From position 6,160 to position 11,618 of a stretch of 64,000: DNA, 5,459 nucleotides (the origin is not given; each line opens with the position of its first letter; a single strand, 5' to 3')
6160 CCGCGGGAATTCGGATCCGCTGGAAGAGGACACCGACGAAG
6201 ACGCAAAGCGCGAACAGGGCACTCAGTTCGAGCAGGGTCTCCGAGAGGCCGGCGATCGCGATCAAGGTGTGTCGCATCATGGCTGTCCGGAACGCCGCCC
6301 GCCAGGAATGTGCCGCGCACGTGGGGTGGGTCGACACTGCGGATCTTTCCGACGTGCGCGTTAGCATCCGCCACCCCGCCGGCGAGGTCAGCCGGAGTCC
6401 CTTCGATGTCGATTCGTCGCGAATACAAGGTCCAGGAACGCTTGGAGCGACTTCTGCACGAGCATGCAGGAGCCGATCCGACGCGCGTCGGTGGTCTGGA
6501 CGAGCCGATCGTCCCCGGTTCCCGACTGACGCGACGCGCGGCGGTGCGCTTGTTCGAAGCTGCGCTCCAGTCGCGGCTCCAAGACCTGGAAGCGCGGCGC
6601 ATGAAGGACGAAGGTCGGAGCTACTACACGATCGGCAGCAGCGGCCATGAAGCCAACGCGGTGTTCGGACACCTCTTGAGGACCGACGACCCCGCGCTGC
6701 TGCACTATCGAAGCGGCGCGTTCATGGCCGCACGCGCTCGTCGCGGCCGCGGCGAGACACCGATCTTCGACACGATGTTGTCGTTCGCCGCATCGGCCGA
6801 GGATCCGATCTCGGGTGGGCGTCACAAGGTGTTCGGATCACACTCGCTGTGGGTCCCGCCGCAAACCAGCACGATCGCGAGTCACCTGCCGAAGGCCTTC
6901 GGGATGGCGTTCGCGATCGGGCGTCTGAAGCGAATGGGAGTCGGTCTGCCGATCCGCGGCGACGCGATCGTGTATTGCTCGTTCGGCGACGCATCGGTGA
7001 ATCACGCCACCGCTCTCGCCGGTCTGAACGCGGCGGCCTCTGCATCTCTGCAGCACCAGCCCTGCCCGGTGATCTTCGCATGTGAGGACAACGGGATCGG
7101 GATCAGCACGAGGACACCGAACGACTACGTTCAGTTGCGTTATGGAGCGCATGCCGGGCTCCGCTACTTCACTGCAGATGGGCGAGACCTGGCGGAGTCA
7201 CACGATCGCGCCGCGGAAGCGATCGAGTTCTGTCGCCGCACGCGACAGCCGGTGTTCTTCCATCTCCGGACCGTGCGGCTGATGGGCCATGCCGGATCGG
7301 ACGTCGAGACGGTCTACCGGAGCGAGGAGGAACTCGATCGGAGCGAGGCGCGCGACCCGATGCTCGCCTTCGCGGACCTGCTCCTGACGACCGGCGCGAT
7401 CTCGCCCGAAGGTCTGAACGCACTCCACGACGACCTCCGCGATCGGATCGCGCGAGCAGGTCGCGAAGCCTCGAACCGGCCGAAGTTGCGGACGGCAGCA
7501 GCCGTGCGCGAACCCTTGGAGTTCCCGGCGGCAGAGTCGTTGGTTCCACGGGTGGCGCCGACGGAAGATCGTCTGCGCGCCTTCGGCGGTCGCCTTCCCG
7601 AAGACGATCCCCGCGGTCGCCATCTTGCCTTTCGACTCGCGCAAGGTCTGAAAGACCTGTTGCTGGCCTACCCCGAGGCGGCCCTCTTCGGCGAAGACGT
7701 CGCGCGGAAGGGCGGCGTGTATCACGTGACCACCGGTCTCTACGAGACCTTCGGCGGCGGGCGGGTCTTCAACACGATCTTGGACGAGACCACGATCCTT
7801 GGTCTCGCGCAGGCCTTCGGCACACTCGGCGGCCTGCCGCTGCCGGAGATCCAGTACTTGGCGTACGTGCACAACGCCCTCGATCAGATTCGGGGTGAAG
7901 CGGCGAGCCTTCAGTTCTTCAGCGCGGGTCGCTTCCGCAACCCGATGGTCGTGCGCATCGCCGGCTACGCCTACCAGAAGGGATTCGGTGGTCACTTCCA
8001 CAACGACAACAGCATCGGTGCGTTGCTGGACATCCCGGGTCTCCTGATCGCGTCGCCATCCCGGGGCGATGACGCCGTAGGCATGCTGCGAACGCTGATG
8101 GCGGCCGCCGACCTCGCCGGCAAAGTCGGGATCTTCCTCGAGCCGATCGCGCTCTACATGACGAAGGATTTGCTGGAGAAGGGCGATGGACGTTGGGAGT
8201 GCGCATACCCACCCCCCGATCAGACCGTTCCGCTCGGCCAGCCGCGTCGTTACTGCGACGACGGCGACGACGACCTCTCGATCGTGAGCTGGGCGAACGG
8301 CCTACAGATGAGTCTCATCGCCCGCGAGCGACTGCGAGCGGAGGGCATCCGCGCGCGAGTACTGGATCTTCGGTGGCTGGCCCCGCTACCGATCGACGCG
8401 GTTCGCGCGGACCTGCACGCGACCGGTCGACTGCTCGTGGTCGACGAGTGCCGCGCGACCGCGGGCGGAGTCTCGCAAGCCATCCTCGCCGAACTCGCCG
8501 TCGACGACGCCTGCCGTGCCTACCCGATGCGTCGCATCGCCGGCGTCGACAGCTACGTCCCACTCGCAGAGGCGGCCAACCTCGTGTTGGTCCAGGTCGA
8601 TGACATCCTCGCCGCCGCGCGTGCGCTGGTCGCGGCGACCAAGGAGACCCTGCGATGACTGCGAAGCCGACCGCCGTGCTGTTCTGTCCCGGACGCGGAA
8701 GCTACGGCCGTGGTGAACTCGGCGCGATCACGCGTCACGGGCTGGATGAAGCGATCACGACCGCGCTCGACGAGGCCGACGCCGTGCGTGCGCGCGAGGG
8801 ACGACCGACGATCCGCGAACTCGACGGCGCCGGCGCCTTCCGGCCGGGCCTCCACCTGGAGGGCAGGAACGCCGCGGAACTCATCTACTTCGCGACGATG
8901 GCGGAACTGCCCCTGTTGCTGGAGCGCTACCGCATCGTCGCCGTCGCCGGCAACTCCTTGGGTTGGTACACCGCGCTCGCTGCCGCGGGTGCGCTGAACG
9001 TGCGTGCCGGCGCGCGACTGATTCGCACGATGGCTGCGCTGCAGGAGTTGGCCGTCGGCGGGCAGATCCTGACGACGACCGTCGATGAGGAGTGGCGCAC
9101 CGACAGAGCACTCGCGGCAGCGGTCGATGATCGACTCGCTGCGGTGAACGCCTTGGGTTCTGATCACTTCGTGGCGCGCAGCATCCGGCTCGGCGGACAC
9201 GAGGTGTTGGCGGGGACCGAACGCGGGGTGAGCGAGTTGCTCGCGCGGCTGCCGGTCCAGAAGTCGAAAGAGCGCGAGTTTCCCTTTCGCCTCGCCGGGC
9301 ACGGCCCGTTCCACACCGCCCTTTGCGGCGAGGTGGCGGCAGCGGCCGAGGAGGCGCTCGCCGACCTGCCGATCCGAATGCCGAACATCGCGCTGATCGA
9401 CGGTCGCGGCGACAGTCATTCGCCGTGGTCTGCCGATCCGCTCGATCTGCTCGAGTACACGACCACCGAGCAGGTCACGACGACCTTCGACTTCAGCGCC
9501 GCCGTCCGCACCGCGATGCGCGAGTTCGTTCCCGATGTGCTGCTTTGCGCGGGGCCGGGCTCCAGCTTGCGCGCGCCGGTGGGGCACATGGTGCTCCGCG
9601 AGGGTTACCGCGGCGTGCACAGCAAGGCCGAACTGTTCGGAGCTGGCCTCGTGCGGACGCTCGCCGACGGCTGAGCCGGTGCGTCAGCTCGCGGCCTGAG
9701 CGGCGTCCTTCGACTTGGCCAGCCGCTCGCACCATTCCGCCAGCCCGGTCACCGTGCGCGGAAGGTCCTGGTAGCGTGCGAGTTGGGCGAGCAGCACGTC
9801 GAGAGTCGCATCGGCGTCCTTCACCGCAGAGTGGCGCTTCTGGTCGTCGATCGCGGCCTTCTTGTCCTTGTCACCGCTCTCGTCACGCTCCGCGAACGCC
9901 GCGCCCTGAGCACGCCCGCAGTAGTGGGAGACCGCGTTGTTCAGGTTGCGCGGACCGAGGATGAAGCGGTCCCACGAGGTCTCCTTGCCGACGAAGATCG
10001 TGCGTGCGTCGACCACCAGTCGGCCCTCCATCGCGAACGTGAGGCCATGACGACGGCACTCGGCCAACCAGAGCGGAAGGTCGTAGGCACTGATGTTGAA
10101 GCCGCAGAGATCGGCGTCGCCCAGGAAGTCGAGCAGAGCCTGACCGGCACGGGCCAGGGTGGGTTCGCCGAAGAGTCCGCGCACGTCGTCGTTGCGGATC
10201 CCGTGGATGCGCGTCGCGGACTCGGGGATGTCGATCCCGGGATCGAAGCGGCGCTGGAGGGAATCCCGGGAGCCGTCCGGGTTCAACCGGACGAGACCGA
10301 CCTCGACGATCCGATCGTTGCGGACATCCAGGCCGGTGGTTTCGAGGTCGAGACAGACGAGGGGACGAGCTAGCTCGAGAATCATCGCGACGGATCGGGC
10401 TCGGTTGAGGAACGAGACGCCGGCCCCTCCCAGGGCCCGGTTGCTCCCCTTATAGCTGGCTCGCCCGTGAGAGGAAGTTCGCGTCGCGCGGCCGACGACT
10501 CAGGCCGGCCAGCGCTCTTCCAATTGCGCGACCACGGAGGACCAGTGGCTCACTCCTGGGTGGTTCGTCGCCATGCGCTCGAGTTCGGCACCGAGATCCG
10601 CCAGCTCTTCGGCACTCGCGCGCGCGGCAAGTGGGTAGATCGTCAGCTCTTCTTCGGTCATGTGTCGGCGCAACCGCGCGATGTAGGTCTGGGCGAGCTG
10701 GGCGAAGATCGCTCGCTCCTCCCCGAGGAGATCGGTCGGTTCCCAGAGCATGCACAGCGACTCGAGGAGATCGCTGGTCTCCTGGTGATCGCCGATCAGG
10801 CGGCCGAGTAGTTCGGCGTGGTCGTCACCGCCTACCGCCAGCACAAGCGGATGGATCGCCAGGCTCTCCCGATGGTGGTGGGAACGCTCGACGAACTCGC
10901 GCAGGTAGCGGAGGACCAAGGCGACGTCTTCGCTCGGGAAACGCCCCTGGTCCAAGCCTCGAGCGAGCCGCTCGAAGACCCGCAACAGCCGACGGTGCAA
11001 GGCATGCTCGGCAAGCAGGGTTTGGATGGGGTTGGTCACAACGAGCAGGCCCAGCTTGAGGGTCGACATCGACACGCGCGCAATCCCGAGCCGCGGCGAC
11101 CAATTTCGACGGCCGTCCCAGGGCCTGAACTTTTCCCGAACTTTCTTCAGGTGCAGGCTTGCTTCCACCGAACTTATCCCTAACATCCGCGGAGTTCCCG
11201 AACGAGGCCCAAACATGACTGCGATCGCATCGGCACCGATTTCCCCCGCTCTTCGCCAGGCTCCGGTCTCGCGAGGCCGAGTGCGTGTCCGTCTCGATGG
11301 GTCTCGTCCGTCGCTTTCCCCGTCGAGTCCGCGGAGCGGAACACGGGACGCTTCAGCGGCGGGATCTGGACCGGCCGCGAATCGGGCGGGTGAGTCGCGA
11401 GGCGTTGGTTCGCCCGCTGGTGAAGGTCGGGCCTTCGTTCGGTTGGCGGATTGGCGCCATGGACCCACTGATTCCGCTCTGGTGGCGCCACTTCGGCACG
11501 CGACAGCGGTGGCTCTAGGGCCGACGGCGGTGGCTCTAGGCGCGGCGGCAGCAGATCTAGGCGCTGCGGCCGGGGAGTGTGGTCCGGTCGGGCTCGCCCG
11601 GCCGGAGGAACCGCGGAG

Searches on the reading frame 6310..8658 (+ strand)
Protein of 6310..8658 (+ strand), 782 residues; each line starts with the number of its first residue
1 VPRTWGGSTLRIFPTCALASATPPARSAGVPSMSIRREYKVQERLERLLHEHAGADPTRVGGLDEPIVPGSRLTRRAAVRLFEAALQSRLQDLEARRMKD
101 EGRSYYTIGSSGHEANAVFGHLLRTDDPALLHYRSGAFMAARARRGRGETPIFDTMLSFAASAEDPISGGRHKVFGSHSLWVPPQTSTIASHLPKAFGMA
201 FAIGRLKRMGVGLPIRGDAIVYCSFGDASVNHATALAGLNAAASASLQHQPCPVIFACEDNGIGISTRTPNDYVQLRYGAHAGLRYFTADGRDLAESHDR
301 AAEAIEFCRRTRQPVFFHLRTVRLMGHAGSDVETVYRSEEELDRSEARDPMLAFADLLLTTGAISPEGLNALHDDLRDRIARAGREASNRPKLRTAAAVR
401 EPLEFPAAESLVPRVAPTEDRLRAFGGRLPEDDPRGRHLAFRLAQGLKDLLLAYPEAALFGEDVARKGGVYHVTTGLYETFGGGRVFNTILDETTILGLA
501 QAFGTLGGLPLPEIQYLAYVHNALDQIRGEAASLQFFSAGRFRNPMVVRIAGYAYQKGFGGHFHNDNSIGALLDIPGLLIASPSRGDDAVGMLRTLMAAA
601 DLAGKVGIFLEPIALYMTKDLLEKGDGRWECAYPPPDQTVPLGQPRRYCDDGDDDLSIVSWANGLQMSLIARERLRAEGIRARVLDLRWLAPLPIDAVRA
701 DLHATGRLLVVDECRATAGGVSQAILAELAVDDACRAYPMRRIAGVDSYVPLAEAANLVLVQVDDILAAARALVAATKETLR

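Call 59: search_protein_families(library=pfam, proteins=[window:6310-8658:+])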
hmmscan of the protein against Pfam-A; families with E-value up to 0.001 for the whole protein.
window:6310-8658:+ (782 aa): 3 families
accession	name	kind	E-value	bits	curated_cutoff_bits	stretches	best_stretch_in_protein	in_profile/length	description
PF00676.26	E1_dh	-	7.5e-29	101.1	22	1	89-393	8-297/300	Dehydrogenase E1 component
PF02780.25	Transketolase_C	-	1.5e-15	57.6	25.9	1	653-764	9-122/124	Transketolase, C-terminal domain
PF02779.29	Transket_pyr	-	8.3e-11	42.3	27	1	445-601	11-158/174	Transketolase, pyrimidine binding domain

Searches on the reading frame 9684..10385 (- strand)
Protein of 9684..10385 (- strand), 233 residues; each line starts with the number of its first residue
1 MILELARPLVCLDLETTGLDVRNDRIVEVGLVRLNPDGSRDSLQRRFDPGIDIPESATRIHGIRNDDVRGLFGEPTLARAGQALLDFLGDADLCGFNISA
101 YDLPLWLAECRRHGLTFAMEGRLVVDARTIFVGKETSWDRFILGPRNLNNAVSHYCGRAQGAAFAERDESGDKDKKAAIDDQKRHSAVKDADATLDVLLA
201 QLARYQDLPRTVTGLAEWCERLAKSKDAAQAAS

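Call 59: search_protein_families(library=pfam, proteins=[window:9684-10385:-])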
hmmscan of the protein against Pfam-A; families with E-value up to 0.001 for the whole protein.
window:9684-10385:- (233 aa): 1 family
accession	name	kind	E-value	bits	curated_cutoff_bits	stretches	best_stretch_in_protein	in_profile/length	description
PF00929.31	RNase_T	-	5e-13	50.4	24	1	10-196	1-162/164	Exonuclease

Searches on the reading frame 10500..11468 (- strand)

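Call 59: search_protein_families(library=pfam, proteins=[window:10500-11468:-])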
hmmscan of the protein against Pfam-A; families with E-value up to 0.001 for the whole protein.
window:10500-11468:- (322 aa): 1 family
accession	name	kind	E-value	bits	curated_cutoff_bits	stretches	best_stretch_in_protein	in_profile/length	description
PF01814.28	Hemerythrin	-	3.4e-13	50.6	25.3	1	147-281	2-127/127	Hemerythrin HHE cation binding domain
